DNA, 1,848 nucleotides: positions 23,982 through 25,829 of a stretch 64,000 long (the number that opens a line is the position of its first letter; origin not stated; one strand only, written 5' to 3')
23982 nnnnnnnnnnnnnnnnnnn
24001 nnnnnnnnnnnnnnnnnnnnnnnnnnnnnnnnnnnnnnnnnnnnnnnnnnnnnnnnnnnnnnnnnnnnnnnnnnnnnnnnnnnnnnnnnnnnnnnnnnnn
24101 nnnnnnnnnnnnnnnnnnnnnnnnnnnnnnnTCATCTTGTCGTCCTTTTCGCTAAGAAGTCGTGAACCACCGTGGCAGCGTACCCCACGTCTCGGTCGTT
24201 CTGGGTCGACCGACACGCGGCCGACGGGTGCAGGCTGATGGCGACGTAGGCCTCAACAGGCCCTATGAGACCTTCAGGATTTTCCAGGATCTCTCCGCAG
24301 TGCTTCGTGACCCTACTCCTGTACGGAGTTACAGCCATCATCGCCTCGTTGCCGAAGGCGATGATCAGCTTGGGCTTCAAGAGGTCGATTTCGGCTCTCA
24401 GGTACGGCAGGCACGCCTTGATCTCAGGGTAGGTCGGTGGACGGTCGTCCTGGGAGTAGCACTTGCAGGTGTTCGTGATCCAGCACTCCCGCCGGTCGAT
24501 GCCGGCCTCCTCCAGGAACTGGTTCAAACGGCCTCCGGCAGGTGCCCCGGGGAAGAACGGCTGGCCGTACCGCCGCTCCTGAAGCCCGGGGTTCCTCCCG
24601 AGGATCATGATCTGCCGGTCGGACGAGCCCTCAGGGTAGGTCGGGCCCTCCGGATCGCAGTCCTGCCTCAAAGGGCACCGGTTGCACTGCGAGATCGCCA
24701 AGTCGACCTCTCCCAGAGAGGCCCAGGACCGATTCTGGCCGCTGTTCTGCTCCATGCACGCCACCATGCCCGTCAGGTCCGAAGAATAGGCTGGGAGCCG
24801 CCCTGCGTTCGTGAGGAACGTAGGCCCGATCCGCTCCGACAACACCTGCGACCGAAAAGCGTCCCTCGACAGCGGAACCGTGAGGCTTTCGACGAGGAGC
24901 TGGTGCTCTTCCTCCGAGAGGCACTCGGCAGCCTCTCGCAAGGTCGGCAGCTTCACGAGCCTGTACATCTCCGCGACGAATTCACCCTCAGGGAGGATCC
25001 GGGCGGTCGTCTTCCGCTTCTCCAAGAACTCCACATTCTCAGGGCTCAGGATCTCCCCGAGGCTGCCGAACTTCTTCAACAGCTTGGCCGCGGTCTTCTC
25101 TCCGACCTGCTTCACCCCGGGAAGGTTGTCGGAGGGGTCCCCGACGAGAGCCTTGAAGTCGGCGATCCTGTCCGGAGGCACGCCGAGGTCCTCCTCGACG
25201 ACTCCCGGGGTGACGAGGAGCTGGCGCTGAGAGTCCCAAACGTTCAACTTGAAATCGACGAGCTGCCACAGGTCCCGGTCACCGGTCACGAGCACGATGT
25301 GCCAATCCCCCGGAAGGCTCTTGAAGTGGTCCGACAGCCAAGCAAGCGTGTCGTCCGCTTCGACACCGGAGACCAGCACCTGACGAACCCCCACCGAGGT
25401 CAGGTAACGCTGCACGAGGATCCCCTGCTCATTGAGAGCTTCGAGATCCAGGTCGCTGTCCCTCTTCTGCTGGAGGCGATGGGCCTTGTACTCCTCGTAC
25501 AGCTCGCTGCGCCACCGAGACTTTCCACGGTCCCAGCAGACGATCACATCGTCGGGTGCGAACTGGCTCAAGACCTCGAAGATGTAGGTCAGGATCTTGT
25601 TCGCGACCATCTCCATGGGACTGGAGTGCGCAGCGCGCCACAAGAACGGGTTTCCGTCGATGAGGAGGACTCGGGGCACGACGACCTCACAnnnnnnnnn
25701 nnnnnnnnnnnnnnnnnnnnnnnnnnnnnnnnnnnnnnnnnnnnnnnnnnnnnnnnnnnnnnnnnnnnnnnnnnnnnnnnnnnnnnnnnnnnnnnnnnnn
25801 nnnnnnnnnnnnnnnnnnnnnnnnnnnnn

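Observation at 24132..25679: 5'-3' exonuclease (FEN) fused to a family-4-type UDG domain carrying a GRNPG active-site variant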

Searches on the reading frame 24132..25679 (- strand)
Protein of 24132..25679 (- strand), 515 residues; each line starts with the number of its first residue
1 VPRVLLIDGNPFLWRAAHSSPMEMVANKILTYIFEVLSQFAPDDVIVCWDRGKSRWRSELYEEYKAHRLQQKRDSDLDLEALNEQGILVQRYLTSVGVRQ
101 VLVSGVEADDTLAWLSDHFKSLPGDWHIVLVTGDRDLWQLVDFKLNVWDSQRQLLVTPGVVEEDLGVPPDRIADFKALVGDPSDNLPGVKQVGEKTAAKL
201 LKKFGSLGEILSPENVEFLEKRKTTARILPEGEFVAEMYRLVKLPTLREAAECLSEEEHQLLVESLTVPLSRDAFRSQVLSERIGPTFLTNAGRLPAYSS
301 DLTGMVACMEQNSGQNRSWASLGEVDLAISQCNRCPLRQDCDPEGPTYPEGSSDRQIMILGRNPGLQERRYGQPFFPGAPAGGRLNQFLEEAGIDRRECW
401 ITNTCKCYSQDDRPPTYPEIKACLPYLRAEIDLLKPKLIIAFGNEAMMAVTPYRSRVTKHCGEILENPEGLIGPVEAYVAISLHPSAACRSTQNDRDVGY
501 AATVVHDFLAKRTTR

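Call 3: search_protein_families(library=pfam, proteins=[window:24132-25679:-], max_evalue=1)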
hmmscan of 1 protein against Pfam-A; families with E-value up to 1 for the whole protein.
window:24132-25679:- (515 aa): 6 families
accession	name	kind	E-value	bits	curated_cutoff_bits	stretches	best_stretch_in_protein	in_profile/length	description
PF03167.25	UDG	-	7.3e-26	91.4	24.3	1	350-496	3-129/141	Uracil DNA glycosylase superfamily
PF02739.22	5_3_exonuc_N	-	9.7e-26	90.9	34.3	1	4-164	2-162/164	5'-3' exonuclease, N-terminal resolvase-like domain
PF01367.25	5_3_exonuc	-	1.1e-18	68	40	1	167-244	1-76/97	5'-3' exonuclease, C-terminal SAM fold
PF12826.13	HHH_2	-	0.014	16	27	1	188-211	7-30/64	Helix-hairpin-helix motif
PF14520.12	HHH_5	-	0.097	13.6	27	1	188-212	6-31/57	Helix-hairpin-helix domain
PF06384.16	ICAT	-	0.49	11.3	25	0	206-226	28-48/78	Beta-catenin-interacting protein ICAT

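Call 4: search_protein_families(library=ncbifam, proteins=[window:24132-25679:-], max_evalue=1)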
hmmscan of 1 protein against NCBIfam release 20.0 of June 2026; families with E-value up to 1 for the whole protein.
window:24132-25679:- (515 aa): 10 families
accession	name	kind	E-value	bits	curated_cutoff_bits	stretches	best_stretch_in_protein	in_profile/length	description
NF004397.1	PRK05755.1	equivalog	1.3e-47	162.9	720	1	3-244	2-242/889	DNA polymerase I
TIGR00593.1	pola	equivalog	1.7e-42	145.8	600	1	5-245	2-244/890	DNA polymerase I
NF011547.0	PRK14976.1-4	equivalog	3.2e-35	121.8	305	1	3-238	3-243/291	5'-3' exonuclease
NF011545.0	PRK14976.1-2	equivalog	1.4e-29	103.3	434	1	29-217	42-220/287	5'-3' exonuclease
TIGR03914.1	UDG_fam_dom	hypoth_equivalog_domain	2.9e-29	102.3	189.95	1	312-497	35-217/231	UdgX family uracil-DNA binding protein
TIGR00758.1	UDG_fam4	subfamily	2.2e-28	99.1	125.3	1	332-498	1-160/173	uracil-DNA glycosylase, family 4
NF007017.0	PRK09482.1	equivalog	1.4e-27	96.9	261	1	5-217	6-216/257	flap endonuclease Xni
NF040953.1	Arch_udg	equivalog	3.8e-27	95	250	1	325-492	4-169/184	type-4 uracil-DNA glycosylase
NF011546.0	PRK14976.1-3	equivalog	6.9e-24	84.6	347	1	30-233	44-240/297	5'-3' exonuclease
TIGR03674.1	fen_arch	equivalog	0.067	12.3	351.95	1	184-234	236-285/338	flap endonuclease-1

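Call 5: search_protein_families(library=phrogs, proteins=[window:24132-25679:-], max_evalue=0.1)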
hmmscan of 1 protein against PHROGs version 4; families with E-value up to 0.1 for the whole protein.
window:24132-25679:- (515 aa): 5 families
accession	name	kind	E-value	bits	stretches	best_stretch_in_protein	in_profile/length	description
phrog_107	-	DNA, RNA and nucleotide metabolism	3.4e-34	119.9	1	2-207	119-326/542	exonuclease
phrog_32545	-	unknown function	6.7e-09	36.7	1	46-145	50-147/186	-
phrog_4335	-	unknown function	1.3e-06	28.9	1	334-449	250-364/421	-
phrog_17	-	DNA, RNA and nucleotide metabolism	0.02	13.8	1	351-467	476-596/1445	DNA polymerase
phrog_30319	-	unknown function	0.069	14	0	175-210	8-43/141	-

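Call 6: search_solved_structures(query=window:24132-25679:-, max_evalue=0.01, show_alignments=0)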
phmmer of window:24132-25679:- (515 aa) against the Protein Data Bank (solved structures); distinct sequences matched with E-value up to 0.01: 44.
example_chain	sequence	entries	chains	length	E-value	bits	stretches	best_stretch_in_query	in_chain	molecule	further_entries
1bgx_T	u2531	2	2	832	7.4e-26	94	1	3-212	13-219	TAQ DNA POLYMERASE | PROTEIN (TAQ POLYMERASE)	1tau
1taq_A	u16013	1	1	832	7.4e-26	94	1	3-212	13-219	TAQ DNA POLYMERASE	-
6vde_A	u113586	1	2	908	1.5e-21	79.8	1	2-217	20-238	DNA polymerase I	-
6c33_A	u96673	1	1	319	1.1e-20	77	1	16-238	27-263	5'-3' exonuclease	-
6c35_A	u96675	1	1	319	5.4e-20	74.7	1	16-238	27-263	5'-3' exonuclease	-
6c36_A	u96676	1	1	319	5.4e-20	74.7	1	16-238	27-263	5'-3' exonuclease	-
6c34_A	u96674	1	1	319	5.4e-20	74.7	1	16-238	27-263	5'-3' exonuclease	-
6l6s_A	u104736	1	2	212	5.3e-19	71.4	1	320-504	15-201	Phage SPO1 DNA polymerase-related protein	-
6l5a_A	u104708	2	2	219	5.9e-19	71.2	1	320-504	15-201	Uracil DNA glycosylase superfamily protein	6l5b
6ajq_A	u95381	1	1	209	6.9e-19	71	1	320-504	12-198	Uracil DNA glycosylase superfamily protein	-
8iiq_A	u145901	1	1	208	7.8e-19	70.8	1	320-504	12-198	Type-4 uracil-DNA glycosylase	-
6ajs_A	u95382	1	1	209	7.9e-19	70.8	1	320-504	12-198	Uracil DNA glycosylase superfamily protein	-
6ioc_A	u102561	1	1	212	8e-19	70.8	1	320-504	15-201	Phage SPO1 DNA polymerase-related protein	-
8iip_A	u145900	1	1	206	8.2e-19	70.8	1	320-504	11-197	Type-4 uracil-DNA glycosylase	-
8iio_A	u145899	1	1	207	8.2e-19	70.8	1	320-504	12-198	Type-4 uracil-DNA glycosylase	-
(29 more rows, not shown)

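Call 11: find_homologous_proteins(query=window:24132-25679:-, max_evalue=0.00001)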
Query window:24132-25679:- (515 aa): 3823 proteins with E <= 0.00001 among 8000 candidates; the best 120 are listed.
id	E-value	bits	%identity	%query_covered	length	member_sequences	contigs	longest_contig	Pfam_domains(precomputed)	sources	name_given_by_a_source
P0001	0.0e+0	1192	100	100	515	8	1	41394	PF03167.26,PF01367.26,PF02739.23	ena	-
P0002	1.2e-271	920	80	96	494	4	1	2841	PF03167.26,PF01367.26,PF02739.23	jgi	jgi:uracil-DNA glycosylase family 4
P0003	6.4e-248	842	70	100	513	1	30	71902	PF03167.26,PF01367.26,PF02739.23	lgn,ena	-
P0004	1.2e-243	827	68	100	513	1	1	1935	PF03167.26,PF01367.26,PF02739.23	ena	-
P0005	1.3e-240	818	69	100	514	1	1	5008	PF03167.26,PF01367.26,PF02739.23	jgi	jgi:uracil-DNA glycosylase family 4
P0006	5.1e-234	796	68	100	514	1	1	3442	PF03167.26,PF01367.26,PF02739.23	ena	-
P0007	1.8e-218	744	63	99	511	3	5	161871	PF03167.26,PF01367.26,PF02739.23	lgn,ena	-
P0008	1.2e-210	719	61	99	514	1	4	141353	PF03167.26,PF01367.26,PF02739.23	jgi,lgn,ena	-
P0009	2.4e-204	698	61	97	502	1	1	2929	PF03167.26,PF01367.26,PF02739.23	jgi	-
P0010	3.0e-181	622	55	100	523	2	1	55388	PF03167.26,PF01367.26,PF02739.23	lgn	-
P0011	3.4e-181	621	55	95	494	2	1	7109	PF03167.26,PF01367.26,PF02739.23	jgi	-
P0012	4.1e-181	621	55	100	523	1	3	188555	PF03167.26,PF01367.26,PF02739.23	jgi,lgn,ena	-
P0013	1.1e-171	590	53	100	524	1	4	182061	PF03167.26,PF01367.26,PF02739.23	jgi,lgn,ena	-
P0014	9.8e-170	584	53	100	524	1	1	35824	PF03167.26,PF01367.26,PF02739.23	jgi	jgi:uracil-DNA glycosylase family 4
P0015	4.7e-169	581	52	100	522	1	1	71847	PF03167.26,PF01367.26,PF02739.23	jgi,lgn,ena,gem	-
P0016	1.8e-168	579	52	100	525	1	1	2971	PF03167.26,PF01367.26,PF02739.23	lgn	-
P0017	5.2e-166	571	52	100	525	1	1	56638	PF03167.26,PF01367.26,PF02739.23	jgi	-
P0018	7.9e-147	508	47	100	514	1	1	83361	PF03167.26,PF01367.26,PF02739.23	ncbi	-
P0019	4.1e-145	502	47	99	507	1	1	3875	PF03167.26,PF01367.26,PF02739.23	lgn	-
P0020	9.2e-139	481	46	99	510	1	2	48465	PF03167.26,PF01367.26,PF02739.23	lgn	-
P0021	4.1e-135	469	44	99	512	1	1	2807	PF03167.26,PF01367.26,PF02739.23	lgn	-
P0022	5.7e-135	469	44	99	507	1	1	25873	PF03167.26,PF01367.26,PF02739.23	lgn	-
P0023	1.1e-134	468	46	99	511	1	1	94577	PF03167.26,PF01367.26,PF02739.23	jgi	jgi:uracil-DNA glycosylase family 4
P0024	2.3e-133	464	44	99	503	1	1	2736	PF03167.26,PF01367.26,PF02739.23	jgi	jgi:uracil-DNA glycosylase family 4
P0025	1.5e-131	458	43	98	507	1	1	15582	PF03167.26,PF01367.26,PF02739.23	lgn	-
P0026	1.8e-131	457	44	99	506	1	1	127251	PF03167.26,PF01367.26,PF02739.23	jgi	jgi:uracil-DNA glycosylase family 4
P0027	7.6e-131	455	44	99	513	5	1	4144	PF03167.26,PF01367.26,PF02739.23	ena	-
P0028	1.4e-130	455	45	99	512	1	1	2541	PF03167.26,PF01367.26,PF02739.23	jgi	jgi:uracil-DNA glycosylase family 4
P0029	1.0e-129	452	44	100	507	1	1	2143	PF03167.26,PF01367.26,PF02739.23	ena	-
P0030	8.8e-127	442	42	99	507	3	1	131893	PF03167.26,PF01367.26,PF02739.23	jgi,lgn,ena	-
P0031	2.2e-125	437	44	99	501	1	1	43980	PF03167.26,PF01367.26,PF02739.23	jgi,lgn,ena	-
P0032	1.6e-124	434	42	99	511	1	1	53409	PF03167.26,PF01367.26,PF02739.23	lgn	-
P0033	2.2e-121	424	44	99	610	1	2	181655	PF03167.26,PF01367.26,PF02739.23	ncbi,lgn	-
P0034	1.1e-120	422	43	99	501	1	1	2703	PF03167.26,PF01367.26,PF02739.23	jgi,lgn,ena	-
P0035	1.5e-120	421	42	99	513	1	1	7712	PF03167.26,PF01367.26,PF02739.23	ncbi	-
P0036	2.3e-120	421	42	99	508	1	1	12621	PF03167.26,PF01367.26,PF02739.23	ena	-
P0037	1.1e-118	415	42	99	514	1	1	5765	PF03167.26,PF01367.26,PF02739.23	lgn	-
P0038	1.8e-118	415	40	99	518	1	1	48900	PF03167.26,PF01367.26,PF02739.23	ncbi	-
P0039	1.9e-118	414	41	99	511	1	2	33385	PF03167.26,PF01367.26,PF02739.23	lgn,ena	-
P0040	1.9e-118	414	42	99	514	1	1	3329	PF03167.26,PF01367.26,PF02739.23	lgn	-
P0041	3.5e-118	414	42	98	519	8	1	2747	PF03167.26,PF01367.26,PF02739.23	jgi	jgi:uracil-DNA glycosylase family 4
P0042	7.0e-118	413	41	98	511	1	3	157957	PF03167.26,PF01367.26,PF02739.23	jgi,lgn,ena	-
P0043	5.3e-117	410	42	99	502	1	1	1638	PF03167.26,PF01367.26,PF02739.23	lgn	-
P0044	4.7e-116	407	41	99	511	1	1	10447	PF03167.26,PF01367.26,PF02739.23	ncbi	-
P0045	5.4e-116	406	40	97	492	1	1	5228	PF03167.26,PF01367.26,PF02739.23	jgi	-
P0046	2.1e-115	404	41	99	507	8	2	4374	PF03167.26,PF01367.26,PF02739.23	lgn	-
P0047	2.3e-114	401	41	99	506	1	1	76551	PF03167.26,PF01367.26,PF02739.23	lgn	-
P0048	8.1e-113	396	40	98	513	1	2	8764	PF03167.26,PF01367.26,PF02739.23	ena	-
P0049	9.5e-113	396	41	99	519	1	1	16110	PF03167.26,PF01367.26,PF02739.23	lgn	-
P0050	7.0e-111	389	41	99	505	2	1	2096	PF03167.26,PF01367.26,PF02739.23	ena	-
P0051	5.2e-110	387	41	99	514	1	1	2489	PF03167.26,PF01367.26,PF02739.23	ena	-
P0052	7.0e-110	386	44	84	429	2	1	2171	PF03167.26,PF01367.26,PF02739.23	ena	-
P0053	1.4e-108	382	40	99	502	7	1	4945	PF03167.26,PF01367.26,PF02739.23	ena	-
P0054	4.9e-108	380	39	99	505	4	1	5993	PF03167.26,PF01367.26,PF02739.23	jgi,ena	jgi:uracil-DNA glycosylase family 4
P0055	1.5e-107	379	40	89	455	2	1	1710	PF03167.26,PF01367.26,PF02739.23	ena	-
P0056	2.1e-106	375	40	99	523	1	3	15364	PF03167.26,PF01367.26,PF02739.23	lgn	-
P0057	3.9e-106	374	41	100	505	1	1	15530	PF01367.26,PF02739.23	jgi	jgi:5'-3' exonuclease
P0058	1.2e-105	372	39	99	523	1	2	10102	PF03167.26,PF01367.26,PF02739.23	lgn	-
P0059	1.2e-105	372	41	99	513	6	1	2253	PF03167.26,PF01367.26,PF02739.23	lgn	-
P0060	5.9e-104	367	51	68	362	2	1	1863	PF01367.26,PF02739.23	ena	-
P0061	6.1e-104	367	47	71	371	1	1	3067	PF03167.26,PF01367.26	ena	-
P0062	4.6e-103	364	39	99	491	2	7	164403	PF03167.26,PF01367.26,PF02739.23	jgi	jgi:uracil-DNA glycosylase family 4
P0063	4.6e-101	357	38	99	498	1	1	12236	PF03167.26,PF01367.26,PF02739.23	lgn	-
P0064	8.1e-101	356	38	95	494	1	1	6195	PF03167.26,PF01367.26,PF02739.23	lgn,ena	-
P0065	9.4e-101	356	39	99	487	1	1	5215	PF03167.26,PF01367.26,PF02739.23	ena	-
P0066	8.6e-98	346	45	79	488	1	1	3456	PF03167.26,PF01367.26,PF02739.23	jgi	jgi:uracil-DNA glycosylase family 4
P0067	1.3e-96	342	34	98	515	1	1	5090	PF03167.26,PF01367.26,PF02739.23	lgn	-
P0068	1.3e-96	342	37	99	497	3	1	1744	PF03167.26,PF01367.26,PF02739.23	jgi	-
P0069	1.5e-96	342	42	87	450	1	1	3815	PF03167.26,PF01367.26,PF02739.23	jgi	jgi:uracil-DNA glycosylase family 4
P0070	1.0e-94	336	34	99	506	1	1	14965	PF03167.26,PF01367.26,PF02739.23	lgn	-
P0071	1.0e-94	336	37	99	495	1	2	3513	PF03167.26,PF01367.26,PF02739.23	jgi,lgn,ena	-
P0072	1.1e-91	326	37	100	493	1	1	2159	PF03167.26,PF01367.26,PF02739.23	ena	-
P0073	2.6e-91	325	35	99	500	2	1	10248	PF03167.26,PF01367.26,PF02739.23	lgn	-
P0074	1.1e-90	323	36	100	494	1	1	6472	PF03167.26,PF01367.26,PF02739.23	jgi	-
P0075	1.3e-88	316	37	99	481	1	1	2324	PF01367.26,PF02739.23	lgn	-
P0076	2.2e-88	315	37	99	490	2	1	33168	PF03167.26,PF01367.26,PF02739.23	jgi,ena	-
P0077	5.0e-88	314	36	98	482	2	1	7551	PF03167.26,PF01367.26,PF02739.23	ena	-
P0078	5.3e-87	311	37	99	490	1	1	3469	PF03167.26,PF01367.26,PF02739.23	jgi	jgi:uracil-DNA glycosylase family 4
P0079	4.0e-85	304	36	99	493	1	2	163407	PF01367.26,PF02739.23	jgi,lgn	jgi:DNA polymerase-1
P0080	2.0e-84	302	35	97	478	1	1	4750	PF03167.26,PF01367.26,PF02739.23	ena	-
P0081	3.3e-84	301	37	93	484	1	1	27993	PF01367.26,PF02739.23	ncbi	-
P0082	3.1e-82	295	34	99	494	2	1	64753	PF03167.26,PF01367.26,PF02739.23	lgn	-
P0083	6.7e-82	294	33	100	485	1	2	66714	PF03167.26,PF01367.26,PF02739.23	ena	-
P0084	1.2e-80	290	33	95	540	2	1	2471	PF03167.26,PF01367.26,PF02739.23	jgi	-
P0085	5.5e-80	288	33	98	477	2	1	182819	PF03167.26,PF01367.26,PF02739.23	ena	-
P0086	1.5e-77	279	36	91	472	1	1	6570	PF01367.26,PF02739.23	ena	-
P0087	2.1e-66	243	40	65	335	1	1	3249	PF01367.26,PF02739.23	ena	-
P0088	4.8e-65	238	33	93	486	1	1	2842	PF01367.26,PF02739.23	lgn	-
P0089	8.9e-65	237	38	72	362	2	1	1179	PF03167.26,PF01367.26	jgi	jgi:uracil-DNA glycosylase family 4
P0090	5.3e-57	212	31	98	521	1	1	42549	PF03167.26,PF01367.26,PF02739.23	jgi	-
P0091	2.6e-51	193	32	98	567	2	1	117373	PF03167.26,PF01367.26,PF02739.23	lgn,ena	-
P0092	6.0e-48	182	32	92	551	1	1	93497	PF03167.26,PF01367.26,PF02739.23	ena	-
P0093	1.9e-47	180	29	90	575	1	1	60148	PF03167.26,PF01367.26,PF02739.23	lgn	-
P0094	4.4e-40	156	30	99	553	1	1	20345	PF03167.26,PF01367.26,PF02739.23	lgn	-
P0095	5.1e-31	126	36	47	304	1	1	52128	PF01367.26,PF02739.23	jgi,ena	-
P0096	4.5e-30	123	37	43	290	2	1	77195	PF01367.26,PF02739.23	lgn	-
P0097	1.3e-29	121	38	44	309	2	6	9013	PF01367.26,PF02739.23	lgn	-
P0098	3.2e-29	120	36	44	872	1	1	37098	PF01612.27,PF01367.26,PF02739.23,PF22619.3,PF00476.27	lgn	-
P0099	3.2e-29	120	36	44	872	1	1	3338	PF01612.27,PF01367.26,PF02739.23,PF22619.3,PF00476.27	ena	-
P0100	3.2e-29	120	36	44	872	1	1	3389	PF01367.26,PF02739.23,PF22619.3,PF00476.27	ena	-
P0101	4.4e-29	120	40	40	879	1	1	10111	PF01367.26,PF02739.23,PF22619.3,PF00476.27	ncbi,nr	ncbi:MAG: DNA polymerase I [Acidimicrobiia bacterium]|nr:DNA polymerase I [Acidimicrobiia bacterium]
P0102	5.3e-29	119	37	41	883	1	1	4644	PF01612.27,PF01367.26,PF02739.23,PF00476.27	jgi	-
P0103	5.6e-29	119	39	41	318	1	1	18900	PF01367.26,PF02739.23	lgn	-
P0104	5.7e-29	119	39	40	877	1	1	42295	PF01367.26,PF02739.23,PF22619.3,PF00476.27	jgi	jgi:DNA polymerase-1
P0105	7.1e-29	119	37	47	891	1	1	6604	PF01367.26,PF02739.23,PF22619.3,PF00476.27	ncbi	-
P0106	7.6e-29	119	37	41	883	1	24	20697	PF01612.27,PF01367.26,PF02739.23,PF22619.3,PF00476.27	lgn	-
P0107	9.5e-29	118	40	41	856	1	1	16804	PF01367.26,PF02739.23,PF00476.27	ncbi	-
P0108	1.3e-28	118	37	46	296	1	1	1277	PF01367.26,PF02739.23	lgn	-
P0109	1.3e-28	118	35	47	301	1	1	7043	PF01367.26,PF02739.23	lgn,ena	-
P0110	1.7e-28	118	37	43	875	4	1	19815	PF01367.26,PF02739.23,PF00476.27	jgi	-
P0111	1.9e-28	118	36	41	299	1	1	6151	PF01367.26,PF02739.23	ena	-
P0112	2.1e-28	117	34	40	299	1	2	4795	PF01367.26,PF02739.23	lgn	-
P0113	2.5e-28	117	36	41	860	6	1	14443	PF01367.26,PF02739.23,PF22619.3,PF00476.27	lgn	-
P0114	2.8e-28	117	36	40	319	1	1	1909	PF01367.26,PF02739.23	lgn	-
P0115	3.3e-28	117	36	45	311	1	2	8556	PF01367.26,PF02739.23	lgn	-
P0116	4.0e-28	116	37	40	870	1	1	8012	PF01367.26,PF02739.23,PF22619.3,PF00476.27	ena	-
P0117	4.8e-28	116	32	58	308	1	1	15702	PF01367.26,PF02739.23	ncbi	ncbi:MAG: 5'-3' exonuclease H3TH domain-containing protein [Microgenomates group bacterium]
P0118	5.5e-28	116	34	48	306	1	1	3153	PF01367.26,PF02739.23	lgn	-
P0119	7.1e-28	116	36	41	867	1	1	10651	PF01367.26,PF02739.23,PF00476.27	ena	-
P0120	7.2e-28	116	36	41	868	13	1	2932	PF01367.26,PF02739.23,PF00476.27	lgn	-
